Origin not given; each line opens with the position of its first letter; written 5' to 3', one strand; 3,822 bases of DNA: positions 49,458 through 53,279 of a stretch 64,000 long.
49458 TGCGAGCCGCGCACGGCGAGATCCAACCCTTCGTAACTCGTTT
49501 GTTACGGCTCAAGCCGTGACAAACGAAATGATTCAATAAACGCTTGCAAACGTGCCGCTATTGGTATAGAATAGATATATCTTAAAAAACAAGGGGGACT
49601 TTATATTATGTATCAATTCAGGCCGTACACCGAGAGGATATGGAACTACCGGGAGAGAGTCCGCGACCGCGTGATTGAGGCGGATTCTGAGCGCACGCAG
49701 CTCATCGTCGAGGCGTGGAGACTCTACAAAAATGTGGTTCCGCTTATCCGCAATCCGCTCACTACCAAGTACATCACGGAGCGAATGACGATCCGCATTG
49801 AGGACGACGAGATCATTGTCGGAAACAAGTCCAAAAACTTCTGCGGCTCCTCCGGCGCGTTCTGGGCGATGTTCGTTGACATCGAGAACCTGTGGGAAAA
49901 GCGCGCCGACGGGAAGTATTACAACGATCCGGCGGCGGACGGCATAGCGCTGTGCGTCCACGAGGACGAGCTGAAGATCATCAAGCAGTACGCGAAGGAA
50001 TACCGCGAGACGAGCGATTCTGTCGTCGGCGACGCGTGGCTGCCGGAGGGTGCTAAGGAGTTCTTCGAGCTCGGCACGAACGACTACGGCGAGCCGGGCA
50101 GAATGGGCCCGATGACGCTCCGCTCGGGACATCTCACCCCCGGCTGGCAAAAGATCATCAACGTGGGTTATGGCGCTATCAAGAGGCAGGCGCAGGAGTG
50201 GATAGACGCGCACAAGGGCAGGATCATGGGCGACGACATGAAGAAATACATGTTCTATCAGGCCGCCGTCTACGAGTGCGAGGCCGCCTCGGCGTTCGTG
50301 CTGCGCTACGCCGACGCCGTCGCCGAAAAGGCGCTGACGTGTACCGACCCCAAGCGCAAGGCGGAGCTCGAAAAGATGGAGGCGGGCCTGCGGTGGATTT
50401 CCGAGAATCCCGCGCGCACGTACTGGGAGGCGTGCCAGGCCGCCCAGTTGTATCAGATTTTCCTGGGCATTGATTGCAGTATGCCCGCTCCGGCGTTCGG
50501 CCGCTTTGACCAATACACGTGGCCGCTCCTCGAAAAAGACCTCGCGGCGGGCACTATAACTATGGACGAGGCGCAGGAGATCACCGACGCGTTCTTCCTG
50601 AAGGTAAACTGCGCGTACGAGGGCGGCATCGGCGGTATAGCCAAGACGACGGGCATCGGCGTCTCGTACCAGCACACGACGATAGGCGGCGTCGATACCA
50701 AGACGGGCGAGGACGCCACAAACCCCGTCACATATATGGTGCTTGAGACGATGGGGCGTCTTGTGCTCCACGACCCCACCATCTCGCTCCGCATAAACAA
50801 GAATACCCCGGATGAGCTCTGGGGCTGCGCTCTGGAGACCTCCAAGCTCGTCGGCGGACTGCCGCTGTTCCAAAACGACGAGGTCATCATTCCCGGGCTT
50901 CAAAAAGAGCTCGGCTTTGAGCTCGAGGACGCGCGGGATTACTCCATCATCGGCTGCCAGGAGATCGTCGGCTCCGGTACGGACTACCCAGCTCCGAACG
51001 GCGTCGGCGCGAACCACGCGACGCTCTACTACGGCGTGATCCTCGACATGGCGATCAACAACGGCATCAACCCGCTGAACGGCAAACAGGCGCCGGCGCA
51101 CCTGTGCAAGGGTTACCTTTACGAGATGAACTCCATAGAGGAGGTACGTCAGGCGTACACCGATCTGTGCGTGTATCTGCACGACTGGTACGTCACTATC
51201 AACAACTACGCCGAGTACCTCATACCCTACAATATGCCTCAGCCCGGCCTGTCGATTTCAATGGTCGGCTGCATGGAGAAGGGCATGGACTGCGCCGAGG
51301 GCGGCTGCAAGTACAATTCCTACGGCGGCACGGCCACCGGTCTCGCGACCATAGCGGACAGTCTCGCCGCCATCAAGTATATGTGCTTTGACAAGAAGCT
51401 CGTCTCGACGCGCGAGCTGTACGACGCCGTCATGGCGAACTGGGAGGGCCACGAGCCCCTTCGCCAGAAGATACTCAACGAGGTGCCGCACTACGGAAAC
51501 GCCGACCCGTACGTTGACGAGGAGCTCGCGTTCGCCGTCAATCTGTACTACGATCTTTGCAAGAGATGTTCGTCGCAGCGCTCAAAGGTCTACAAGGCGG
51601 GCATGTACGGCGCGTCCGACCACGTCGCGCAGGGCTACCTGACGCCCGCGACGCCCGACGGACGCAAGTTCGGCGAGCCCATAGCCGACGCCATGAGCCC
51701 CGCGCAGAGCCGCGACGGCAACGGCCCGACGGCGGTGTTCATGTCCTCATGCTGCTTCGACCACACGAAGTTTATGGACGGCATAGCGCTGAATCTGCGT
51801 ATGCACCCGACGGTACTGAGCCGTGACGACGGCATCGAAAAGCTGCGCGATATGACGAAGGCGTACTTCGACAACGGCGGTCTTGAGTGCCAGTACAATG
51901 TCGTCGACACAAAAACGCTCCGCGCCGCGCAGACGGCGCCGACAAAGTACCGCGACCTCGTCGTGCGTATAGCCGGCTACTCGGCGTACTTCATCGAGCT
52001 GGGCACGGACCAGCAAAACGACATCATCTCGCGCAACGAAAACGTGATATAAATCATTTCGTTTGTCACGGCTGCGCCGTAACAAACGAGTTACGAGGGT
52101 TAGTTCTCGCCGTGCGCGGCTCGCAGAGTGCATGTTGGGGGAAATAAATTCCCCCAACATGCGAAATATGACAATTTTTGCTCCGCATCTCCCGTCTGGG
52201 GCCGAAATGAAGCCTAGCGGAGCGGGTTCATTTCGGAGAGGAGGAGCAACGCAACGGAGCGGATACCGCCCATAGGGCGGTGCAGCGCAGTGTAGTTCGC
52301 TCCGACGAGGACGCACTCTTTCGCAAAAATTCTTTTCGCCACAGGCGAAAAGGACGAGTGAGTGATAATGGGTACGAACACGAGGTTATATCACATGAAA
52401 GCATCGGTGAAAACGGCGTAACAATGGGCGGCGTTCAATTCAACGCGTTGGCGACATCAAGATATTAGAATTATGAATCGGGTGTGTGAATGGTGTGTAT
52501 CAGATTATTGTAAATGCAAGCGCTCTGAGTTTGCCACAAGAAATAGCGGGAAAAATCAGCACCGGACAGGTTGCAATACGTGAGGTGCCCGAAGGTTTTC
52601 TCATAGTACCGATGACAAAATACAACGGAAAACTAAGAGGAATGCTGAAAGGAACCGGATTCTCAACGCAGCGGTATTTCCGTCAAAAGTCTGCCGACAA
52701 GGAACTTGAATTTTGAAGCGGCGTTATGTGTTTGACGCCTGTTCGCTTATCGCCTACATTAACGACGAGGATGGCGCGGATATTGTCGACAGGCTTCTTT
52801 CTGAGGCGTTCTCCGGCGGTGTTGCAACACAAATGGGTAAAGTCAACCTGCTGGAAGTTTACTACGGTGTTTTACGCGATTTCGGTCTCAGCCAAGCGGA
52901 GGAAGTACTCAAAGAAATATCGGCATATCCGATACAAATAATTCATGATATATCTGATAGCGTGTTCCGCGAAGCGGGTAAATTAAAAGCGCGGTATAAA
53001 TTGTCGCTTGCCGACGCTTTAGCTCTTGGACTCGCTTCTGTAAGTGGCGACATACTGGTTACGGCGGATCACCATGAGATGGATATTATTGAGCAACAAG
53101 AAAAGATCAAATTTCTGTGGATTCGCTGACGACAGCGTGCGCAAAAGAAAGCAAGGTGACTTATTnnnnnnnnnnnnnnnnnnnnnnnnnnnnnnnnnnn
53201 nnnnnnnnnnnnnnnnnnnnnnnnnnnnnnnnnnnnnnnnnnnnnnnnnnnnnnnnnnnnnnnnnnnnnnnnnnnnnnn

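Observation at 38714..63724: Uncharacterised glycyl-radical-enzyme metabolic locus with three Fe-S/flavin ene-reductase paralogues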

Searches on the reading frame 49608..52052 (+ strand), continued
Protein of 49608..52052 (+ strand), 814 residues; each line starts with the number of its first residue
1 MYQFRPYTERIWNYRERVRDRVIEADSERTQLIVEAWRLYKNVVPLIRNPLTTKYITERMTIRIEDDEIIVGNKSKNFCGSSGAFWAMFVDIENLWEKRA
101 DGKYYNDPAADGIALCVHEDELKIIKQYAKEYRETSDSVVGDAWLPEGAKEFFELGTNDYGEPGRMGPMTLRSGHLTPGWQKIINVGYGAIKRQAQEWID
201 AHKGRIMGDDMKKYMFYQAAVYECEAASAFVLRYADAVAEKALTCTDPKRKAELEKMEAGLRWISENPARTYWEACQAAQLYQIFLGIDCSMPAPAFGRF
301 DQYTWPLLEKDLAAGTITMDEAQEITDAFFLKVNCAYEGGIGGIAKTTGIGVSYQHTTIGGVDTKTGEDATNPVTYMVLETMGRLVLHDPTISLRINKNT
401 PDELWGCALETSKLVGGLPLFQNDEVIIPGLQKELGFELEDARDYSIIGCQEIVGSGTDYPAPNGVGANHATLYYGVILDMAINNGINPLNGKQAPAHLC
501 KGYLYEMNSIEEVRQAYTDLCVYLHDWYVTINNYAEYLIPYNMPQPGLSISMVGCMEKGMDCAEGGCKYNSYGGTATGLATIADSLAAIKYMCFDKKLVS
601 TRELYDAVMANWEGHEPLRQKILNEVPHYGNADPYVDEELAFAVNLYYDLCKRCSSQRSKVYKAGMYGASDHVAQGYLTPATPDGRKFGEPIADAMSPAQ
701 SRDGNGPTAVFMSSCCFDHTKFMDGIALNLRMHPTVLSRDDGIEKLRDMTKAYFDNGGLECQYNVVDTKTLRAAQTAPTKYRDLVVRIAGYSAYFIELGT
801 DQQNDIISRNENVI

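Call 28: search_protein_families(library=pfam, proteins=[L009:2618-3613:+, L009:3629-4210:-, L009:4590-5384:-, L009:5426-6904:-, L009:6901-8688:-, L009:13046-13801:-, L009:13767-14510:-, L009:14545-15471:-, L009:15620-16747:-, L009:17591-18661:+], max_evalue=0.00001)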
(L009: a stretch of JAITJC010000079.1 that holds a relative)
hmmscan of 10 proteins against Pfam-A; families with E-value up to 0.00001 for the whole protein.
L009:2618-3613:+ (331 aa): 5 families
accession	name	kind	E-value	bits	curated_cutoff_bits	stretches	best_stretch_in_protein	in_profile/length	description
PF13424.12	TPR_12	-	5.9e-20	71.7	30.1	2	156-219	12-76/77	Tetratricopeptide repeat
PF13374.12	TPR_10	-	4.7e-13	49.1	27.5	0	187-217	1-31/42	Tetratricopeptide repeat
PF07719.23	TPR_2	-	2.3e-10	40.2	27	0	188-218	1-31/34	Tetratricopeptide repeat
PF17874.7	TPR_MalT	-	1.8e-09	37.8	45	1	124-266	59-198/336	MalT-like TPR region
PF13181.12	TPR_8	-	6.6e-07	29.4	25.7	0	188-217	1-30/34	Tetratricopeptide repeat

L009:3629-4210:- (193 aa): 0 families

L009:4590-5384:- (264 aa): 3 families
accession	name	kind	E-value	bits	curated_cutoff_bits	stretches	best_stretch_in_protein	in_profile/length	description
PF13561.12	adh_short_C2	-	1.8e-53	182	27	1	24-259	6-235/236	Enoyl-(Acyl carrier protein) reductase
PF00106.31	adh_short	-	8.4e-50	169.4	26.6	1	15-208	1-188/195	short chain dehydrogenase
PF08659.16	KR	-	5.4e-08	33.4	22.6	1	18-114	4-103/180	KR domain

L009:5426-6904:- (492 aa): 1 family
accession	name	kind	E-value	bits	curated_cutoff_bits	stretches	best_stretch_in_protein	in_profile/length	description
PF00488.27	MutS_V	-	1.1e-15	58.5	30.2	1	322-432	2-113/188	MutS domain V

L009:6901-8688:- (595 aa): 1 family
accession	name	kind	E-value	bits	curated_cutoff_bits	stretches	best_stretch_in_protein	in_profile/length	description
PF00488.27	MutS_V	-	1.2e-16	61.7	30.2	1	417-545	1-130/188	MutS domain V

L009:13046-13801:- (251 aa): 3 families
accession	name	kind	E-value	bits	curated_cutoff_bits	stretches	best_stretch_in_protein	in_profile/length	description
PF00005.33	ABC_tran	-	1e-31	110.8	25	1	17-168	1-137/137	ABC transporter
PF13304.12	AAA_21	-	1.6e-14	55.1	27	1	123-202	221-302/304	AAA domain, putative AbiEii toxin, Type IV TA system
PF02463.25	SMC_N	-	2e-09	37.6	40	1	28-210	25-208/220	RecF/RecN/SMC N terminal domain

L009:13767-14510:- (247 aa): 1 family
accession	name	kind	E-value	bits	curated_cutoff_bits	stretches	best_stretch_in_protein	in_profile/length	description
PF00528.27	BPD_transp_1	-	6.3e-18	65.6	26.4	1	34-224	2-182/184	Binding-protein-dependent transport system inner membrane component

L009:14545-15471:- (308 aa): 1 family
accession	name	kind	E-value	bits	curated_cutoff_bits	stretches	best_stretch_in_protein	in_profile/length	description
PF00497.25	SBP_bac_3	-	2.8e-21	76.1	26.4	1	57-294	3-131/132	Bacterial extracellular solute-binding proteins, family 3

L009:15620-16747:- (375 aa): 1 family
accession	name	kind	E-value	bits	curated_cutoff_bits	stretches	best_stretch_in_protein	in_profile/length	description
PF00155.27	Aminotran_1_2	-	8.7e-30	104.5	19.7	1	26-370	4-361/361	Aminotransferase class I and II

L009:17591-18661:+ (356 aa): 2 families
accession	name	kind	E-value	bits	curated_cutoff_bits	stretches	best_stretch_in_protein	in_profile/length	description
PF02729.26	OTCace_N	-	1.2e-41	142.7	29.9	1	8-146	1-146/148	Aspartate/ornithine carbamoyltransferase, carbamoyl-P binding domain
PF00185.30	OTCace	-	4.2e-25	89.1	29.4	1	155-306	2-155/157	Aspartate/ornithine carbamoyltransferase, Asp/Orn binding domain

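Call 85: search_protein_families(library=pfam, proteins=[L059:12478-13617:+, L001:7724-8932:-, L021:3515-4417:+, L054:9094-9963:+, L065:18842-20794:-, L047:7305-8771:-, L019:2039-3505:+, L041:6802-7263:+, L039:4155-5672:+, L065:16892-18559:-], max_evalue=0.00001)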
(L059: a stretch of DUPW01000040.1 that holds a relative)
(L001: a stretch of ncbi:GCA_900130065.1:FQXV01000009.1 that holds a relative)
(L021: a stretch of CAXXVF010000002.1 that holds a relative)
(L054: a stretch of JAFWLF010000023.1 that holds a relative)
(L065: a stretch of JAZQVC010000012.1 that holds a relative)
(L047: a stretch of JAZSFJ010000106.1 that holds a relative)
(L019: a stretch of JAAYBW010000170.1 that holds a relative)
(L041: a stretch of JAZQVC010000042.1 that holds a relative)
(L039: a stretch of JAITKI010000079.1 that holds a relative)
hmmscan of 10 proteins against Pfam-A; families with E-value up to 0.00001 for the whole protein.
L059:12478-13617:+ (379 aa): 1 family
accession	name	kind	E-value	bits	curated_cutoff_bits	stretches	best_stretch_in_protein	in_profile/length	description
PF01208.23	URO-D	-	1.1e-10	41.5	23.9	1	168-296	149-279/346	Uroporphyrinogen decarboxylase (URO-D)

L001:7724-8932:- (402 aa): 3 families
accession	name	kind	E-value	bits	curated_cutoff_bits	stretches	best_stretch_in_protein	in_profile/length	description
PF00106.31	adh_short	-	4.2e-40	137.7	26.6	1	19-205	1-188/195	short chain dehydrogenase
PF13561.12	adh_short_C2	-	2.1e-30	106.5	27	1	29-209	7-185/236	Enoyl-(Acyl carrier protein) reductase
PF08659.16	KR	-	6.1e-08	33.2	22.6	1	21-199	3-178/180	KR domain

L021:3515-4417:+ (300 aa): 2 families
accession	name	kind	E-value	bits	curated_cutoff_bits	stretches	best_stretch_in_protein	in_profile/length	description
PF00005.33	ABC_tran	-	4e-35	121.8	25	1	70-218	1-136/137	ABC transporter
PF13304.12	AAA_21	-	8.4e-09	36.3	27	0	188-250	235-300/304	AAA domain, putative AbiEii toxin, Type IV TA system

L054:9094-9963:+ (289 aa): 1 family
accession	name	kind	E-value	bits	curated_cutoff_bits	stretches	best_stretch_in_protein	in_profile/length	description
PF02596.20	DUF169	-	2.2e-31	109.8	27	1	31-241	2-208/209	Uncharacterised ArCR, COG2043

L065:18842-20794:- (650 aa): 2 families
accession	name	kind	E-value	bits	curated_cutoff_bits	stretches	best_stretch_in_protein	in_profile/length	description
PF01314.23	AFOR_C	-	8.2e-110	368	27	1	238-648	3-385/385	Aldehyde ferredoxin oxidoreductase, domains 2 & 3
PF02730.20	AFOR_N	-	6.7e-65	219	29.8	1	19-222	1-198/199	Aldehyde ferredoxin oxidoreductase, N-terminal domain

L047:7305-8771:- (488 aa): 2 families
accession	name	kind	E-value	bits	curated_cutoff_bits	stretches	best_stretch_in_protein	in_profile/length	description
PF00392.27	GntR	-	3e-16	59.3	27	1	14-76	2-64/64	Bacterial regulatory proteins, gntR family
PF00155.27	Aminotran_1_2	-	1.1e-15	58.2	19.7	1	167-466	46-348/361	Aminotransferase class I and II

L019:2039-3505:+ (488 aa): 2 families
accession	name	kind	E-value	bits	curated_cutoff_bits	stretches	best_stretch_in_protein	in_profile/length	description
PF01554.23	MatE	-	1.3e-60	204.2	24.9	2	40-200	1-160/161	MatE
PF03023.19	MurJ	-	1.5e-09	37.5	27.4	1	26-234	191-401/451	Lipid II flippase MurJ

L041:6802-7263:+ (153 aa): 2 families
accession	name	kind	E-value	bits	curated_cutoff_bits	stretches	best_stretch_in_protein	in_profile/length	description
PF01575.25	MaoC_dehydratas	-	2e-24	86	27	1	17-120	6-109/123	MaoC like domain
PF13452.11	FAS1_DH_region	-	2.2e-07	31.5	22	1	17-142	3-131/132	FAS1-like, dehydratase domain region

L039:4155-5672:+ (505 aa): 2 families
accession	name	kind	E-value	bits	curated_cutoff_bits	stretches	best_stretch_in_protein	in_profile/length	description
PF13347.12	MFS_2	-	4.8e-35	121.4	27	1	50-483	11-426/427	MFS/sugar transport protein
PF07690.21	MFS_1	-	1.5e-06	27.8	33.4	1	182-389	119-319/347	Major Facilitator Superfamily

L065:16892-18559:- (555 aa): 15 families
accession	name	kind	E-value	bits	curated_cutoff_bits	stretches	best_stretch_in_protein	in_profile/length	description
PF00465.25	Fe-ADH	-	4.7e-48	163.4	31.3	1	183-350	3-168/168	Iron-containing alcohol dehydrogenase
PF25137.1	ADH_Fe_C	-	1.1e-42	146.4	27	1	361-552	1-192/194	Fe-containing alcohol dehydrogenase family, C-terminal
PF00037.32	Fer4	-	1.3e-22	79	21.1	2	5-26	3-24/24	4Fe-4S binding domain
PF14697.11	Fer4_21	-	6.7e-17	61.8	35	2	7-54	5-56/59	4Fe-4S dicluster domain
PF12797.12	Fer4_2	-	5.4e-16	57.8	24.5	0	73-93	1-21/22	4Fe-4S binding domain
PF12838.12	Fer4_7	-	8e-16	58.7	27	2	9-54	1-52/52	4Fe-4S dicluster domain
PF12837.12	Fer4_6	-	1.4e-15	56.8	25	0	7-25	6-24/24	4Fe-4S binding domain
PF13187.11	Fer4_9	-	2.5e-13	50.3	27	2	9-54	1-51/52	4Fe-4S dicluster domain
PF13237.11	Fer4_10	-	4.2e-13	49.5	25.5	1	74-131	1-53/53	4Fe-4S dicluster domain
PF13685.12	Fe-ADH_2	-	4.5e-12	46.6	28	1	187-283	3-97/149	Iron-containing alcohol dehydrogenase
PF13484.11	Fer4_16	-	4.4e-11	43.8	30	0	9-30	1-21/66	4Fe-4S double cluster binding domain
PF13183.11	Fer4_8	-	1.3e-09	38.9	27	0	38-95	3-67/68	4Fe-4S dicluster domain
PF25160.1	LdpA_Fe-S-bd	-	1.8e-09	37.7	27.6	0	117-138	25-46/49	LdpA Fe-S cluster-binding domain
PF12800.12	Fer4_4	-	4.4e-08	33.2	24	0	8-23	2-17/17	4Fe-4S binding domain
PF13459.11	Fer4_15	-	1.4e-06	29.3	22.4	0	34-66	2-34/66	4Fe-4S single cluster domain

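Call 87: search_protein_families(library=ncbifam, proteins=[L050:12476-14887:+], max_evalue=1e-20)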
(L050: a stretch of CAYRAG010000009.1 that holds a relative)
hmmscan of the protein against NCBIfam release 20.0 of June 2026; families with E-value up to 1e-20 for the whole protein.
L050:12476-14887:+ (804 aa): 9 families
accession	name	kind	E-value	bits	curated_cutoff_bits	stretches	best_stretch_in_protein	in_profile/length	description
NF048009.1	SfplDhtHpfGKleb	equivalog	2.6e-170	568.3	1000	1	8-804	25-821/824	(2S)-3-sulfopropanediol dehydratase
TIGR01774.1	PFL2-3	subfamily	5.7e-166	554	678.2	1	8-804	3-783/786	formate C-acetyltransferase/glycerol dehydratase family glycyl radical enzyme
TIGR04394.1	choline_CutC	equivalog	7.7e-146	487.7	1050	1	7-803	1-784/789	choline trimethylamine-lyase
NF043068.1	glycl_HYPD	equivalog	1.3e-145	486.5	1100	1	10-804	3-781/784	trans-4-hydroxy-L-proline dehydratase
NF048011.1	SfplDhtHpsGDes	equivalog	1.8e-140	469.8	1000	1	8-804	23-818/821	(2S)-3-sulfopropanediol dehydratase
NF007437.0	PRK09983.1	equivalog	4.8e-115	385.4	1109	2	503-804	457-762/765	formate C-acetyltransferase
NF033718.1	indole_decarb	equivalog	1e-105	354.8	1100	2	162-609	212-646/868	indoleacetate decarboxylase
NF033715.1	glycyl_HPDL_Lrg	equivalog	1.1e-89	301.4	1150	2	131-606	192-678/901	4-hydroxyphenylacetate decarboxylase large subunit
TIGR01255.1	pyr_form_ly_1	equivalog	2.8e-38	131.9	994.2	1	245-803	217-739/744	formate C-acetyltransferase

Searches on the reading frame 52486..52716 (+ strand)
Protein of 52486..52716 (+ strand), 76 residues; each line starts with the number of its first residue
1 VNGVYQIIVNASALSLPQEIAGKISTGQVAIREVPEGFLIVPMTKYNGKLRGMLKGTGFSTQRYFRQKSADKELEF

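Call 78: search_protein_families(library=pfam, proteins=[window:52486-52716:+], max_evalue=0.001)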
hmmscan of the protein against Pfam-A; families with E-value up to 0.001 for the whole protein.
window:52486-52716:+ (76 aa): 0 families
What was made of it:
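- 52486..53129 (+): VapB-like small ORF (52486-52716) overlapping a PIN-domain toxin (52713-53129). This is an inserted toxin-antitoxin pair, not a pathway gene. The small ORF has no Pfam hit (call 78).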

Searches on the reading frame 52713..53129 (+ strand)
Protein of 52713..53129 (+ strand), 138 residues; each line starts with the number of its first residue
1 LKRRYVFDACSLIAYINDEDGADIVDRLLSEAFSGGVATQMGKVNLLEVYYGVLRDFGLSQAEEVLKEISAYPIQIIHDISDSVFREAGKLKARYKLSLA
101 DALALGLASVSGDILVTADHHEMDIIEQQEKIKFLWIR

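Call 5: search_protein_families(library=pfam, proteins=[window:52713-53129:+])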
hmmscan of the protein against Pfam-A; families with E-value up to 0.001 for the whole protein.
window:52713-53129:+ (138 aa): 1 family
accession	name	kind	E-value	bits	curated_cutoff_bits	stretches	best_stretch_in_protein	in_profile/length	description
PF01850.27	PIN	-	1e-13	52.4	23.6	1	5-120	1-112/120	PIN domain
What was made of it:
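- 52486..53129 (+): PIN domain (call 5).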
